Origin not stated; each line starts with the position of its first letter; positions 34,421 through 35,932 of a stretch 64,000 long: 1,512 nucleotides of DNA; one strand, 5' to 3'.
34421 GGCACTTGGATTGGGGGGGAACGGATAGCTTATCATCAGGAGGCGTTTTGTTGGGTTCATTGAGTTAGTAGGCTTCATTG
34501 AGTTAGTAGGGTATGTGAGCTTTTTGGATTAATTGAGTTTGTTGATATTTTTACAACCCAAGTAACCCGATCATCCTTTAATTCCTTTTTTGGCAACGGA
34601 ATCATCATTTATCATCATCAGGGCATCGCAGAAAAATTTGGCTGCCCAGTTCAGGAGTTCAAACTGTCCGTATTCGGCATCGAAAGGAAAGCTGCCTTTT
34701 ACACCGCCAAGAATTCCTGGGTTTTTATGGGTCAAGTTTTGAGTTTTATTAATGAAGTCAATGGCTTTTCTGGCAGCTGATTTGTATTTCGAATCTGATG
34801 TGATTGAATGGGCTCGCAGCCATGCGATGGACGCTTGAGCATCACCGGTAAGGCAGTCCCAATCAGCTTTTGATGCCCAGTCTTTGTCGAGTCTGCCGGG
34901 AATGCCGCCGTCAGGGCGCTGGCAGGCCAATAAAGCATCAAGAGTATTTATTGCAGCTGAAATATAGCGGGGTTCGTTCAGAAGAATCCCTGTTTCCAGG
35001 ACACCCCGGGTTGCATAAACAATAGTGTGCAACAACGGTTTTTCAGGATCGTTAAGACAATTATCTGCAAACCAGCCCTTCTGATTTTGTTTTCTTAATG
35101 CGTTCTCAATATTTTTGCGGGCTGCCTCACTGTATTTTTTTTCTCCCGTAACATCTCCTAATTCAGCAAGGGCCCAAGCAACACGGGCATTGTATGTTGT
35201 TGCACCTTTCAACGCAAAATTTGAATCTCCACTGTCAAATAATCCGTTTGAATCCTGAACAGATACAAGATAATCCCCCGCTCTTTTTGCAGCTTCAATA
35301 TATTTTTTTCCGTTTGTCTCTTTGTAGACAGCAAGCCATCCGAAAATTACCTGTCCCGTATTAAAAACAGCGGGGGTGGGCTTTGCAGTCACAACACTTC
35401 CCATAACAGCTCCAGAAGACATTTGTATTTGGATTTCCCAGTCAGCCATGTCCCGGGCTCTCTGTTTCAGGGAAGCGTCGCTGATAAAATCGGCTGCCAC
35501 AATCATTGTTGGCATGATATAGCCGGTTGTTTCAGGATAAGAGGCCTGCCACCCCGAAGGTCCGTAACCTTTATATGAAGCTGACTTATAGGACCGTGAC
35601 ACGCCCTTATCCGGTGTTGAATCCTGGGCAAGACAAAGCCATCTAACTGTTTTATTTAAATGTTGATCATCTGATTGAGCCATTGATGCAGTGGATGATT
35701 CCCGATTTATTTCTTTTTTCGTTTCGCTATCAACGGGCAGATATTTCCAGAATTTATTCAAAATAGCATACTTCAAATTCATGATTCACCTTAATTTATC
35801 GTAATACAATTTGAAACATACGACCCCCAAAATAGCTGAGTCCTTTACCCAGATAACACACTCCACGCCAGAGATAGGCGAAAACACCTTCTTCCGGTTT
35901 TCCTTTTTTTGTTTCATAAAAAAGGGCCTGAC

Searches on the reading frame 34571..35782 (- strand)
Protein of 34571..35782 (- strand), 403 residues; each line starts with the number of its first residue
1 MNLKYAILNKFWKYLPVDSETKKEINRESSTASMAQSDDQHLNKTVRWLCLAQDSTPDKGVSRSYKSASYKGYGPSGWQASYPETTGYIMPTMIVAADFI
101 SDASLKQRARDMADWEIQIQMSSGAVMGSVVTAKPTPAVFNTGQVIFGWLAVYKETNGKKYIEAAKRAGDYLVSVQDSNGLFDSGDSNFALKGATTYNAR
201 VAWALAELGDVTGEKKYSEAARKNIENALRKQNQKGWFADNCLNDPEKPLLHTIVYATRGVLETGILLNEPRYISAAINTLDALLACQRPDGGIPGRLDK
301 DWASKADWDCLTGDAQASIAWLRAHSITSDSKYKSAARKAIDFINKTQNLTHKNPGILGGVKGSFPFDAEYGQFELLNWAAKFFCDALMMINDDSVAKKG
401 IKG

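Call 11: search_protein_families(library=pfam, proteins=[window:34571-35782:-], max_evalue=0.00001)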
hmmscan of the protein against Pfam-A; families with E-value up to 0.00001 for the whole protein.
window:34571-35782:- (403 aa): 4 families
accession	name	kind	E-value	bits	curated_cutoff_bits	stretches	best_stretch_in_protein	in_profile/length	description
PF09492.16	Pec_lyase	-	7.5e-09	35.7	22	0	151-182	50-81/292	Pectic acid lyase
PF06917.19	Pectate_lyase_2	-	6.4e-08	32.1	26.6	0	73-184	339-448/491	Periplasmic pectate lyase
PF07944.18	Beta-AFase-like_GH127_cat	-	3.7e-06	26.6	24.9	0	101-282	75-212/376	Beta-L-arabinofuranosidase, GH127 catalytic domain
PF06662.19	C5-epim_C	-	3.9e-06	26.9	23.3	0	312-347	29-64/188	D-glucuronyl C5-epimerase C-terminus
